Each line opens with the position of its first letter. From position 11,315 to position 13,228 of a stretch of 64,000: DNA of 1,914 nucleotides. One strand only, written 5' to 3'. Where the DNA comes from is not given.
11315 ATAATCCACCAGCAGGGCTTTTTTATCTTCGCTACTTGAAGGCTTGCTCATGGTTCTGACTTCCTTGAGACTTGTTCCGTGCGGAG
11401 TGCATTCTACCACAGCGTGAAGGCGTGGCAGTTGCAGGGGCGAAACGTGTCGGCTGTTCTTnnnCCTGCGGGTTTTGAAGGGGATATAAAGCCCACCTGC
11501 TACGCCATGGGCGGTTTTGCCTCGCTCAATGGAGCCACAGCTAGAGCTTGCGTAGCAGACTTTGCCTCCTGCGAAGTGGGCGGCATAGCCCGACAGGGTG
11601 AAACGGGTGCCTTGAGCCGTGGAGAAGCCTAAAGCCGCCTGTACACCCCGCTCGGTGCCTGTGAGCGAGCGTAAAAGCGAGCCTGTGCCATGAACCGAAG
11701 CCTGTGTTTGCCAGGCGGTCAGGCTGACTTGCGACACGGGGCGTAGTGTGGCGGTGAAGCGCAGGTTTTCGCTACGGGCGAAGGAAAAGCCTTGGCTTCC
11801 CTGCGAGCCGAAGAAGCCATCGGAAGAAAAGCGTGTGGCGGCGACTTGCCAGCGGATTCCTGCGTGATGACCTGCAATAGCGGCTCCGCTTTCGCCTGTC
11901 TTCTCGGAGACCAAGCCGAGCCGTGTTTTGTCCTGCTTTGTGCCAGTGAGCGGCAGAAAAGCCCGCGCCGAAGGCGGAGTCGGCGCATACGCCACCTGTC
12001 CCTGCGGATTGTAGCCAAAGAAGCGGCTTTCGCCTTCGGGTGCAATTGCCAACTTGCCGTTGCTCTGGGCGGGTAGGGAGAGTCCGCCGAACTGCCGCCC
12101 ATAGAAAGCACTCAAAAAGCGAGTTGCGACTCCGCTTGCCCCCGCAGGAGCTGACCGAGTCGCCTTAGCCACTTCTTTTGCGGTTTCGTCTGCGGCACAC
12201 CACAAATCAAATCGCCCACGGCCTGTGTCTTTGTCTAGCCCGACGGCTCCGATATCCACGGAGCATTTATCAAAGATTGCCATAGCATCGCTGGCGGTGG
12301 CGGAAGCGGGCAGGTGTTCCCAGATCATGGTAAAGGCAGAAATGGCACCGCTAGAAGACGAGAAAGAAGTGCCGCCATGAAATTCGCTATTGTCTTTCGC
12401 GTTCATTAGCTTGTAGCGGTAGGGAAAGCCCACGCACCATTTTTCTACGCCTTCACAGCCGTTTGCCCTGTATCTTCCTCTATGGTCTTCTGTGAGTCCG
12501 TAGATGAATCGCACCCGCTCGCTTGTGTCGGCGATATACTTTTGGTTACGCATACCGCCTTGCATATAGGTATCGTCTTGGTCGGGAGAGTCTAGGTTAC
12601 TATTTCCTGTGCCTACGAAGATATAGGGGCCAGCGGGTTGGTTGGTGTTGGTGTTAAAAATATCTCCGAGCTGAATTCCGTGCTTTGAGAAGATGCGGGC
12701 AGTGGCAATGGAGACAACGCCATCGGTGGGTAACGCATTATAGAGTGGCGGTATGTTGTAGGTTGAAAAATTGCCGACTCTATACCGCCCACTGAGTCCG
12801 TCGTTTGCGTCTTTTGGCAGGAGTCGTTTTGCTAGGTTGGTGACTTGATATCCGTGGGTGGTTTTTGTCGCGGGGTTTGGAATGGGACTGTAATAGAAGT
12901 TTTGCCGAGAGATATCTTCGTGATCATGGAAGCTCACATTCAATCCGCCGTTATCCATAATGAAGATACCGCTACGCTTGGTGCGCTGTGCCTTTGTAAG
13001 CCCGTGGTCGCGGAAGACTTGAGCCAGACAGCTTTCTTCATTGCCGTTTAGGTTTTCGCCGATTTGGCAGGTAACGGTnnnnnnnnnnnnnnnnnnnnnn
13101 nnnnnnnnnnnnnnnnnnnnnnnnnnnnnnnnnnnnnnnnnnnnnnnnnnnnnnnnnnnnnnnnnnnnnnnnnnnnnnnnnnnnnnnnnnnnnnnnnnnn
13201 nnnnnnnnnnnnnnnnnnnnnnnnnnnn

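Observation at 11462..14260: Lipoprotein with recently duplicated subtilase-like domains and autotransporter-like tail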

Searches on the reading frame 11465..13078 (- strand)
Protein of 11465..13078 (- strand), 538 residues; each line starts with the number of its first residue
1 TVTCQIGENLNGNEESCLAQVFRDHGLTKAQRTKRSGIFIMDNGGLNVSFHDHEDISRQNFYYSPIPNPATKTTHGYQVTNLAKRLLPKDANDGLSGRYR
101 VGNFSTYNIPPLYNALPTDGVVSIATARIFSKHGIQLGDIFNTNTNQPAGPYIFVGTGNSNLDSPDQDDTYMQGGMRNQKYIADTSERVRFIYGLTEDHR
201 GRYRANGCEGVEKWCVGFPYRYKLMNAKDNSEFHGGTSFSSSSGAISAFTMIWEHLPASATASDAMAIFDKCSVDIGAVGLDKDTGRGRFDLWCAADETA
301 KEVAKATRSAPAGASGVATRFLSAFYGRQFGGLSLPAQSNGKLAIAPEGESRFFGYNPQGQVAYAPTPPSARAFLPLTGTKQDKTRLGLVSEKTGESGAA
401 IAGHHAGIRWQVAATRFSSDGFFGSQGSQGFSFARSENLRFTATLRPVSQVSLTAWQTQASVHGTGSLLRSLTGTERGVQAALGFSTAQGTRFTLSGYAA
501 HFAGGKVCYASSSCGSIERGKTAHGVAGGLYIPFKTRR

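Call 16: search_solved_structures(query=A1, max_evalue=10, show_alignments=3)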
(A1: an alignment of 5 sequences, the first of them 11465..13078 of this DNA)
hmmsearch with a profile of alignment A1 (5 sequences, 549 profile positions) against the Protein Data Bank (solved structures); distinct sequences matched with E-value up to 10: 0.

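Call 22: find_related_loci(query=A1, collection=genome_contigs, flank=8000)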
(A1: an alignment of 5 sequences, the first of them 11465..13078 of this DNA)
Query A1 (538 aa) in genome_contigs; peptide patterns used: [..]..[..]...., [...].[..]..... (x = any residue, [..] = any of these).
78 stretches matched a pattern, but none encodes a relative of the query by tblastn (E <= 1e-3).

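Call 24: search_protein_representatives(alignment_id=A1)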
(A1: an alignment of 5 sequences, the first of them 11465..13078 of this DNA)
Query: 5 sequences, 549 profile positions. Proteins with E-value up to 0.001 (for the whole library): 53; up to 1e-10: 43; up to 1e-30: 28. The best 53 are listed.
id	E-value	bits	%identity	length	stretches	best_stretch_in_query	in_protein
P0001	0.0e+00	1618.7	-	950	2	6-547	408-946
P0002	0.0e+00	1015.5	-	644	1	2-548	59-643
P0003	8.0e-104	364.7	-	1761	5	163-540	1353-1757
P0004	3.0e-97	343.0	-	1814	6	163-316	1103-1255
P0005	3.4e-93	329.6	-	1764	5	200-536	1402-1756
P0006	1.9e-86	307.4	-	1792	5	193-539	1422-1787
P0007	5.3e-77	276.2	-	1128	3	163-538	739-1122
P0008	1.7e-61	225.0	-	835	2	104-537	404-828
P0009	2.8e-60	221.0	-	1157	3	145-537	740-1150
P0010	5.6e-60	220.0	-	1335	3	108-525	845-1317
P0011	2.8e-57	211.0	-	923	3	124-325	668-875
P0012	1.5e-53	198.8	-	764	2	106-390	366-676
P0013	5.1e-52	193.7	-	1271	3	199-312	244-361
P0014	9.3e-51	189.5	-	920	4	117-315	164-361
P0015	3.2e-49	184.5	-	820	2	147-539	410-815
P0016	8.2e-48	179.8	-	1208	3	127-310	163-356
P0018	3.1e-45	171.3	-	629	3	179-317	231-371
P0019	2.4e-44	168.3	-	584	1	125-541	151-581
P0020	9.3e-42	159.8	-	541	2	130-539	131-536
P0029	5.5e-29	117.7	-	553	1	122-540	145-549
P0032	2.5e-23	98.9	-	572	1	82-529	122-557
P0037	1.0e-19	87.1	-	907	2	126-547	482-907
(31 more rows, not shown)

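Call 26: search_protein_families(library=pfam, proteins=[P0003, P0004, P0007, P0008, P0010, P0012, P0019, P0020, P0029, P0032], max_evalue=0.01)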
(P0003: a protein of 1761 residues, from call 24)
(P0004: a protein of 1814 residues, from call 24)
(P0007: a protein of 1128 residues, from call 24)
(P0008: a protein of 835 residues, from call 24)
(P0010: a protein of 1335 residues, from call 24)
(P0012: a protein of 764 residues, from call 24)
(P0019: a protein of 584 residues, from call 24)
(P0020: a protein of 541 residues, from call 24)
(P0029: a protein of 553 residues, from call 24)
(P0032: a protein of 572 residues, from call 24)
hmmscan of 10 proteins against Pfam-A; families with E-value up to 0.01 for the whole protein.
P0003 (1761 aa): 0 families

P0004 (1814 aa): 1 family
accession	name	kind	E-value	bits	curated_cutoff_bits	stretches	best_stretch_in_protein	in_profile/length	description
PF25148.1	DUF7824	-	0.00048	20.3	27.5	0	1117-1157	129-169/246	Domain of unknown function (DUF7824)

P0007 (1128 aa): 0 families

P0008 (835 aa): 1 family
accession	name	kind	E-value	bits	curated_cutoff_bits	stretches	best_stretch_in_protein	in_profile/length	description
PF00082.27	Peptidase_S8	-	7.4e-08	32.5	21.8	1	433-585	108-269/288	Subtilase family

P0010 (1335 aa): 0 families

P0012 (764 aa): 0 families

P0019 (584 aa): 0 families

P0020 (541 aa): 0 families

P0029 (553 aa): 0 families

P0032 (572 aa): 0 families

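Call 32: search_protein_families(library=pfam, alignment_id=A2, max_evalue=0.1)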
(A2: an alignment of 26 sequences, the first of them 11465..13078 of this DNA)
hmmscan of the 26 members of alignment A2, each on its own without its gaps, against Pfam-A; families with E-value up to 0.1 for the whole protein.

A. member 1, window:11465-13078:- (538 aa): 0 families

B. families by the number of members that match (of 26 scanned): 2 families
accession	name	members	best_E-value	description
PF00082.27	Peptidase_S8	7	3.2e-18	Subtilase family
PF11233.13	DUF3035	1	0.082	Protein of unknown function (DUF3035)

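Call 39: predict_structure(alignment_id=A2)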
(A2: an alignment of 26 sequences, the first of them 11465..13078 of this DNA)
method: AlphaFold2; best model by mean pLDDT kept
length: 538 residues; sequences in the alignment: 26
mean_pLDDT: 84.8   pTM: 0.63
mean pLDDT of the five models: 84.8, 83.8, 83.0, 82.9, 82.6
residues with pLDDT >= 90: 308; 70-90: 137; 50-70: 59; < 50: 34
segments of 3 or more residues with pLDDT < 50: 45-70, 313-316
pLDDT, mean of each block of 10 residues (from residue 1): 60 83 81 82 55 36 45 77 85 57 74 92 90 93 95 96 83 66 96 92 94 96 80 90 94 93 97 93 96 92 84 53 76 93 72 75 91 88 90 91 93 96 94 96 94 97 95 98 91 95 96 88 94 77
secondary structure, 60 per line:
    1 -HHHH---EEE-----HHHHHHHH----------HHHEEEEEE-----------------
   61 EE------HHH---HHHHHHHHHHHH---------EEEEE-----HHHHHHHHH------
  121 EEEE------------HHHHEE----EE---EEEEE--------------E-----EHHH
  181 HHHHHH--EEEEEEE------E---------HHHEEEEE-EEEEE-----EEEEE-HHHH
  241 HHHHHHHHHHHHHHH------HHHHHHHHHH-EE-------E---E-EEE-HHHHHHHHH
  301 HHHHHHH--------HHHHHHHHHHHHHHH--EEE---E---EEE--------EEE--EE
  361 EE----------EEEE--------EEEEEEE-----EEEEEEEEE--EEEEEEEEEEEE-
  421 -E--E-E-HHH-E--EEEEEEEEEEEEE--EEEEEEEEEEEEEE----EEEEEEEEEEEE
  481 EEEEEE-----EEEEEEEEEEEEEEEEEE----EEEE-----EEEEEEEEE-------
elements in order: H2-5 E9-11 H17-24 E38-43 H75-86 E96-100 H106-114 E121-124 H137-140 E152-156 H178-186 E189-195 E215-219 E221-225 E231-235 H237-255 H262-271 E288-290 H292-307 H316-330 E333-335 E343-345 E354-356 E359-362 E373-376 E385-391 E397-405 E408-419 E436-448 E451-464 E469-486 E492-509 E514-517 E523-531

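Call 41: fold_search(model_id=the predicted structure, library=pdb)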
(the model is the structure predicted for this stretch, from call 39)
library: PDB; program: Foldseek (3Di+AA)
matches with E <= 10: 641; with E <= 0.001: 17
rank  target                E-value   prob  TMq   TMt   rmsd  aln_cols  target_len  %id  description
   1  8e7f                  1.7e-07  1.00  0.29  0.26  10.8       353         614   14  Crystal structure of the autotransporter Ssp from Serratia marcescens. (released 2023-03-08)
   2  4h6w_A                4.0e-06  1.00  0.33  0.57   7.0       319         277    9  Structure of Prenylagaramide maturation protease PagA (released 2012-10-03)
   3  4zoq_M                3.6e-05  1.00  0.31  0.48   8.8       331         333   14  Crystal Structure of a Lanthipeptide Protease (released 2016-03-23)
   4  4zoq_I                5.7e-05  1.00  0.30  0.46   9.1       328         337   13  Crystal Structure of a Lanthipeptide Protease (released 2016-03-23)
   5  4akt_A                8.0e-05  1.00  0.30  0.46  11.7       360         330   11  PatG macrocyclase in complex with peptide (released 2012-07-18)
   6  4h6w_B                8.5e-05  1.00  0.33  0.58   8.0       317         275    8  Structure of Prenylagaramide maturation protease PagA (released 2012-10-03)
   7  4akt_B                8.5e-05  1.00  0.29  0.46  11.6       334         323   11  PatG macrocyclase in complex with peptide (released 2012-07-18)
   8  9csd_A                1.0e-04  1.00  0.34  0.25  25.5       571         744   12  The Ectodomains of SPRING and S1P with the inhibitor PF-429242 (released 2025-04-23)
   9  8coy_A                1.2e-04  1.00  0.26  0.40   4.9       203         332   12  Structure of the catalytic domain of P. vivax Sub1 (triclinic crystal form) in complex with inhibitor (released 2023-07-19)
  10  4h6v                  1.3e-04  1.00  0.31  0.57   7.4       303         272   12  Structure of Patellamide maturation protease PatA (released 2012-10-03)
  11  8uw8_A                1.4e-04  1.00  0.31  0.24  23.5       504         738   10  Site-one protease and SPRING (released 2024-07-10)
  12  3f7o_A                2.8e-04  1.00  0.29  0.50   9.0       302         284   12  Crystal structure of Cuticle-Degrading Protease from Paecilomyces lilacinus (PL646) (released 2009-11-17)
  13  4zoq_K                2.9e-04  1.00  0.31  0.48   8.7       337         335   13  Crystal Structure of a Lanthipeptide Protease (released 2016-03-23)
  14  8cp0                  4.4e-04  1.00  0.24  0.36   5.6       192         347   15  Structure of the catalytic domain of P. vivax Sub1 (trigonal crystal form) (released 2023-07-19)
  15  1v6c_B                4.9e-04  1.00  0.33  0.39   7.7       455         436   10  Crystal Structure of Psychrophilic Subtilisin-like Protease Apa1 from Antarctic Psychrotroph Pseudoalteromonas sp. AS- (released 2004-12-28)
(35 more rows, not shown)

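Call 55: find_homologous_proteins(query=A2, max_evalue=0.00001)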
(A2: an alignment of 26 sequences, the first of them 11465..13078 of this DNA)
Query A2 (26 sequences) (538 aa, profile of the alignment): 3 proteins with E <= 0.00001 among 8000 candidates.
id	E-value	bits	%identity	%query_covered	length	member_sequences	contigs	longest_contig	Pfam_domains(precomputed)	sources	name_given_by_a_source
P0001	7.9e-243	826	92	100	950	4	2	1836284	-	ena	-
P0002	1.0e-149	518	49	100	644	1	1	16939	-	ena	-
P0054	5.7e-10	57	32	11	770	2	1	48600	PF00082.28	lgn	-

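Call 56: find_encoding_contigs(protein=P0037, flank=6000, max_places=3)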
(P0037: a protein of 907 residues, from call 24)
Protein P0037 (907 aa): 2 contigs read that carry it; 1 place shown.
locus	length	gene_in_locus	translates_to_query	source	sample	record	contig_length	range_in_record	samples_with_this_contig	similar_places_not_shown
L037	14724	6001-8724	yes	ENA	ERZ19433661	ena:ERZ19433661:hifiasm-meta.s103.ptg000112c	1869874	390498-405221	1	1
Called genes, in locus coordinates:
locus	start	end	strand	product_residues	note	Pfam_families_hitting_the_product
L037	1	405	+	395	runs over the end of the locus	PF00383:dCMP_cyt_deam_1, PF14437:MafB19-deam, PF01872:RibD_C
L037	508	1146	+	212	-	PF00677:Lum_binding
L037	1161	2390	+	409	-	PF00926:DHBP_synthase, PF00925:GTP_cyclohydro2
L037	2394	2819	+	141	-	PF00885:DMRL_synthase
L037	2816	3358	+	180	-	PF01029:NusB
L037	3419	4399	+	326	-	PF00586:AIRS, PF02769:AIRS_C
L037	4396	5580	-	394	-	PF01555:N6_N4_Mtase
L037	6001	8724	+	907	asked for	PF00082:Peptidase_S8 (faint)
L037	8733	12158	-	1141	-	-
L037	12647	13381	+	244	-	PF05118:Asp_Arg_Hydrox (weak)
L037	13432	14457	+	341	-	PF01212:Beta_elim_lyase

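Call 57: find_encoding_contigs(protein=P0008, flank=6000, max_places=3)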
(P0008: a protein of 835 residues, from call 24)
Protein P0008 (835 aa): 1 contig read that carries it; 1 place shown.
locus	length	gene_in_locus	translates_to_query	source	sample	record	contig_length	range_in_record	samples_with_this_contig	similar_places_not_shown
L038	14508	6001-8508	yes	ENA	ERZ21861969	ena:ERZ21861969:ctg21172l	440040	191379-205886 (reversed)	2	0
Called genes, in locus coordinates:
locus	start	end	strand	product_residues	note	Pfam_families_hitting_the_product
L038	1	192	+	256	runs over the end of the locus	PF13103:TonB_2 (weak)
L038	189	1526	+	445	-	PF04052:TolB_N, PF00930:DPPIV_N (faint), PF25174:Beta-prop_THOC3 (faint), PF26549:Tricorn_N (weak), PF26550:Tricorn_2nd, PF26549:Tricorn_N, PF07676:PD40 (weak)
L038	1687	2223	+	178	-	PF00691:OmpA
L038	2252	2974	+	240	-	-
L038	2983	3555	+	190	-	PF03602:Cons_hypoth95, PF05175:MTS (weak), PF13649:Methyltransf_25 (weak)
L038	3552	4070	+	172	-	PF01467:CTP_transf_like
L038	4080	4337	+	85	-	PF00037:Fer4 (weak), PF12838:Fer4_7 (weak)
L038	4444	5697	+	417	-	PF00278:Orn_DAP_Arg_deC, PF02784:Orn_Arg_deC_N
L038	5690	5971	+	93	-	PF01491:Frataxin_Cyay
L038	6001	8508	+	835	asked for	PF00082:Peptidase_S8 (faint)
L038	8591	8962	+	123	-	-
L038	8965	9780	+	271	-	PF00119:ATP-synt_A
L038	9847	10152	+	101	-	PF00137:ATP-synt_C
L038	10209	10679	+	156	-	PF00430:ATP-synt_B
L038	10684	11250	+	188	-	PF00213:OSCP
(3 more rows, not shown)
